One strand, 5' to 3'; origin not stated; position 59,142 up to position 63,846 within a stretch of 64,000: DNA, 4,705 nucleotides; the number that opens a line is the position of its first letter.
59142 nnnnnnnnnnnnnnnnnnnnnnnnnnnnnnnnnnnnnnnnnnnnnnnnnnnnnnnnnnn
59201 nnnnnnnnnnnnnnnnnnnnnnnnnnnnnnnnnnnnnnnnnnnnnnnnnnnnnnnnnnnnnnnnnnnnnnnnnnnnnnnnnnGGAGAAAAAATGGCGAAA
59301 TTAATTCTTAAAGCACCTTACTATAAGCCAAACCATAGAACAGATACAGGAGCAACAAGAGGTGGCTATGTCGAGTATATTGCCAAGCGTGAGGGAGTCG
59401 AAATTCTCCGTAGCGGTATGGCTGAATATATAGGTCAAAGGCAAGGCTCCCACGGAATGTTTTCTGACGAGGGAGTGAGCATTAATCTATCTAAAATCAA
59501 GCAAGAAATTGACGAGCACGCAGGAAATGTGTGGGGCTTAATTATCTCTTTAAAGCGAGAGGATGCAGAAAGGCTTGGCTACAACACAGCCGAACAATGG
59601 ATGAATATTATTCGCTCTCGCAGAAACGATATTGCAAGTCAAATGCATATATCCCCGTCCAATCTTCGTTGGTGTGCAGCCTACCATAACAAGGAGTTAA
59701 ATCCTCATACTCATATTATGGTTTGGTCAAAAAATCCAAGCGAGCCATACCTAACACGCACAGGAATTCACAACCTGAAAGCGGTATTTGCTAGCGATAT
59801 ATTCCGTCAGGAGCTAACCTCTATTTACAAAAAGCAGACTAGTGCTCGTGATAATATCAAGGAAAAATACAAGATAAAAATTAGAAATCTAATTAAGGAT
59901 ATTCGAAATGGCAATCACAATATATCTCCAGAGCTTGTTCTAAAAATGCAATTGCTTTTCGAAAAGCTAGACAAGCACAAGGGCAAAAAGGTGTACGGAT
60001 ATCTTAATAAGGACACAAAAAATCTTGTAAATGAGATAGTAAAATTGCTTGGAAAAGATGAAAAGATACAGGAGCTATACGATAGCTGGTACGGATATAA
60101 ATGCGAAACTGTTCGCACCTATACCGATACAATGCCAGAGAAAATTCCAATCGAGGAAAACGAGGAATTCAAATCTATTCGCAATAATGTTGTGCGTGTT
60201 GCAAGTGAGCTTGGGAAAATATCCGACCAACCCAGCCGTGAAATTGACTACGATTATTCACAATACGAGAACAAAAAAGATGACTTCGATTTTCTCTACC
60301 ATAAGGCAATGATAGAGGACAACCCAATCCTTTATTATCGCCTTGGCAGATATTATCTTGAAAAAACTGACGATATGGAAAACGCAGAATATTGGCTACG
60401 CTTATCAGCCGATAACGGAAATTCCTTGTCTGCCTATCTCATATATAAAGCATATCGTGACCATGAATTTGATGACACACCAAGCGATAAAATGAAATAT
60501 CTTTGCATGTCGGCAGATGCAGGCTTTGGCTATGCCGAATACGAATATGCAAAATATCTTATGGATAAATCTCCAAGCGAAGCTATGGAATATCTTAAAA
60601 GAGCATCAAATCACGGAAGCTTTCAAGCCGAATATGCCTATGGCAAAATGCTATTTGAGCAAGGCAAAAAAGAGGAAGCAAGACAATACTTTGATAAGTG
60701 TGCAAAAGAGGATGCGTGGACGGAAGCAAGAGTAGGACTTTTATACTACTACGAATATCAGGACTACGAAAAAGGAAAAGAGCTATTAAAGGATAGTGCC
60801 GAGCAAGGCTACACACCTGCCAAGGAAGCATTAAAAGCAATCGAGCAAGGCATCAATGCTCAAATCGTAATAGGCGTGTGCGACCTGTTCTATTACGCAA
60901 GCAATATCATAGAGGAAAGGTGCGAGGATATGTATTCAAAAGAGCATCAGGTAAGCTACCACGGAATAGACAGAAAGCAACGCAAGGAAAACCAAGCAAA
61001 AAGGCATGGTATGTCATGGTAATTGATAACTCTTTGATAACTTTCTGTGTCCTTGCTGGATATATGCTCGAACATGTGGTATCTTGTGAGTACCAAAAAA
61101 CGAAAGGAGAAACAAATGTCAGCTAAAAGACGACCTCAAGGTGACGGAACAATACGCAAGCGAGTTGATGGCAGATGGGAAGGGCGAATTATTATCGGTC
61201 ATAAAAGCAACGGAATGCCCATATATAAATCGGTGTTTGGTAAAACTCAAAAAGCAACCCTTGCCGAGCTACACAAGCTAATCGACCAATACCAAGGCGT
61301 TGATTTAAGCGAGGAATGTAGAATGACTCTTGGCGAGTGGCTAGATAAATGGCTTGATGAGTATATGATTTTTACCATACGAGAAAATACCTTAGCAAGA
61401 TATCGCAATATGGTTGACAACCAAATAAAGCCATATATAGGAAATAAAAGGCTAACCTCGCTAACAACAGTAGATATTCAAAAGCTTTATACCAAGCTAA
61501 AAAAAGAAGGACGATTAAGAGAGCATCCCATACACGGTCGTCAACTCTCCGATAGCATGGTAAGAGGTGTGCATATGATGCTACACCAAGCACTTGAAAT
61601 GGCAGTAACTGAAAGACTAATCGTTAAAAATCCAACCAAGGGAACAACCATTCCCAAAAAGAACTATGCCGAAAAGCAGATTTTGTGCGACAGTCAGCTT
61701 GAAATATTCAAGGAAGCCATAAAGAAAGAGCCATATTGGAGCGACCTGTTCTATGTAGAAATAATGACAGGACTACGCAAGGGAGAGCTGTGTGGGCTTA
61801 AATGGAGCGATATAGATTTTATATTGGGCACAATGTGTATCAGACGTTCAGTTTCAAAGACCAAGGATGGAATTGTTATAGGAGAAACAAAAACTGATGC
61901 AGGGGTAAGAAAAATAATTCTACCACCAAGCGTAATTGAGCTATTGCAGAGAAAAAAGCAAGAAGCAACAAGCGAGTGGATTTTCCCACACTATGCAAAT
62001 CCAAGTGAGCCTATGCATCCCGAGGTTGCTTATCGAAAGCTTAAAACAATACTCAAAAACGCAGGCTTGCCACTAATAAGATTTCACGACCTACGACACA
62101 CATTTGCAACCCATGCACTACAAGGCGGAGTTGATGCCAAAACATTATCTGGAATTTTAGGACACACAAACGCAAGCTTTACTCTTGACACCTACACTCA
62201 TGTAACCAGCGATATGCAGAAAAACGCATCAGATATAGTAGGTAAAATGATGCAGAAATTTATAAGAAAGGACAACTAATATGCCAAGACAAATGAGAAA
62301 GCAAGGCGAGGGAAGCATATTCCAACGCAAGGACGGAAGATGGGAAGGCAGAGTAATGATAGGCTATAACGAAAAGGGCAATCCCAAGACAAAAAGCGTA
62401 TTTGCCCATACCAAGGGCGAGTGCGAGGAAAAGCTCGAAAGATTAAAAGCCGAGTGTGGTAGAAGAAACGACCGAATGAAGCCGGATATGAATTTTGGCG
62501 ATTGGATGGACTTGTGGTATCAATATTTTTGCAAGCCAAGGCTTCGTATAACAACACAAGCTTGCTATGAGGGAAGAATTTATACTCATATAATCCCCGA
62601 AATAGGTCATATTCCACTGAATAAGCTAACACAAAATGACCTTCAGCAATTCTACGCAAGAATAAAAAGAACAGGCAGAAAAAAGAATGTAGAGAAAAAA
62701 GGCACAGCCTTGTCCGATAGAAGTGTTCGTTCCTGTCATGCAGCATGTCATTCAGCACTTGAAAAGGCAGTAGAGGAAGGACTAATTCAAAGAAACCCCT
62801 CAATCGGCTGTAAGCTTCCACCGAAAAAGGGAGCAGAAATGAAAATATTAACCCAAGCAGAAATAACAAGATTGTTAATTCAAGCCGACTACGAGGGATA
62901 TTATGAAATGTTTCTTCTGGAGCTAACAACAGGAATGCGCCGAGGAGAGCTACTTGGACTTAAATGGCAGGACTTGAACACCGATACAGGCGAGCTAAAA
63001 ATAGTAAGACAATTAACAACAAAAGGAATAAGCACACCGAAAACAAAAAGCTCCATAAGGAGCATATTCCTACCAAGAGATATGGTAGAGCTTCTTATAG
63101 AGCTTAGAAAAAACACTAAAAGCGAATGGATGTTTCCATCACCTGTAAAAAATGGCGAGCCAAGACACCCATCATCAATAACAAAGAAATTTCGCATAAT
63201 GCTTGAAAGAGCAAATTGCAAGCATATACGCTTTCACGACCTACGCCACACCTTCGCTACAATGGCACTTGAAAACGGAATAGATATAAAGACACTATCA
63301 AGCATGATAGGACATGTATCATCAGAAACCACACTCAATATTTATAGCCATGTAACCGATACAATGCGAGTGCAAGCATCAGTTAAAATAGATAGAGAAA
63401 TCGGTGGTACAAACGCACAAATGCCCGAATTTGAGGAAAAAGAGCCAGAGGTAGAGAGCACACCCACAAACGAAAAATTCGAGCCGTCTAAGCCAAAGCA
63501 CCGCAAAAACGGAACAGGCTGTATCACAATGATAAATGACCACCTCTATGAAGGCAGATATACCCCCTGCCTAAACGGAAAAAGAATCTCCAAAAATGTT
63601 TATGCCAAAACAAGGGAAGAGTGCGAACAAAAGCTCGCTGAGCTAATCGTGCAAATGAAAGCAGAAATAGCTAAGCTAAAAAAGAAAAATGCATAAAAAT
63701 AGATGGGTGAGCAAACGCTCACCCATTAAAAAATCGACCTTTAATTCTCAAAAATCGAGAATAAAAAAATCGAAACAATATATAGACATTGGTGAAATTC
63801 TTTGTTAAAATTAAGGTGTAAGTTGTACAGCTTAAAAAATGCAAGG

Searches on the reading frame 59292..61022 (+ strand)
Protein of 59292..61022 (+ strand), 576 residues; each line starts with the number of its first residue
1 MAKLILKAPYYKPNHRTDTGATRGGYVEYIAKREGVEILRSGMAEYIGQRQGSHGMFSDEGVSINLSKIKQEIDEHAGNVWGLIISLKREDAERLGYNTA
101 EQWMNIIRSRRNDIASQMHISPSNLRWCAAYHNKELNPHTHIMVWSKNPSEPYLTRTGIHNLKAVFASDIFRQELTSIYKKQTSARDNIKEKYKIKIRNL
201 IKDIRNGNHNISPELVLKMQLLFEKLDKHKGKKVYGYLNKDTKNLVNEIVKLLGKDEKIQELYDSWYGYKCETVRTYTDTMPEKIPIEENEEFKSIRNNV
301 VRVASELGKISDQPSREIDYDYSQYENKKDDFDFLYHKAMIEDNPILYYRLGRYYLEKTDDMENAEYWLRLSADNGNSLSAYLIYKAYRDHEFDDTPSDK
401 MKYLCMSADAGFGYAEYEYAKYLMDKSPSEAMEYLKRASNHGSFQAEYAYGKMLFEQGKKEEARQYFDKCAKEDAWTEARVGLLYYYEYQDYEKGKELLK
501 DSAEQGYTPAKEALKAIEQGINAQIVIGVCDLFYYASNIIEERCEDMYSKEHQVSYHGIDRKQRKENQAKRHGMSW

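Call 66: search_protein_families(library=pfam, proteins=[window:59292-61022:+], max_evalue=0.00001)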
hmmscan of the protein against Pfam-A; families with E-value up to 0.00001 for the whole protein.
window:59292-61022:+ (576 aa): 2 families
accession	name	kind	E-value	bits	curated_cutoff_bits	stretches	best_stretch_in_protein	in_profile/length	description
PF18555.7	MobL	-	3.8e-26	92.4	28.5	1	1-298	1-329/383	MobL relaxases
PF23310.1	TPR_27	-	3.9e-07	30.1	27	0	422-465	39-83/110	Plant tetratrico peptide repeats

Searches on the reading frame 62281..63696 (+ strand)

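Call 66: search_protein_families(library=pfam, proteins=[window:62281-63696:+], max_evalue=0.00001)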
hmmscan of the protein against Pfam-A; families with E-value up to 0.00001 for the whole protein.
window:62281-63696:+ (471 aa): 2 families
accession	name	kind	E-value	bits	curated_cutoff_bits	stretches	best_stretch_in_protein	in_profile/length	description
PF00589.27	Phage_integrase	-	1.3e-29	103.6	27.1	1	189-360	2-170/172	Phage integrase family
PF14659.12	Phage_int_SAM_3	-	1.1e-13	51.6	22.6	1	72-126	2-55/58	Phage integrase, N-terminal SAM-like domain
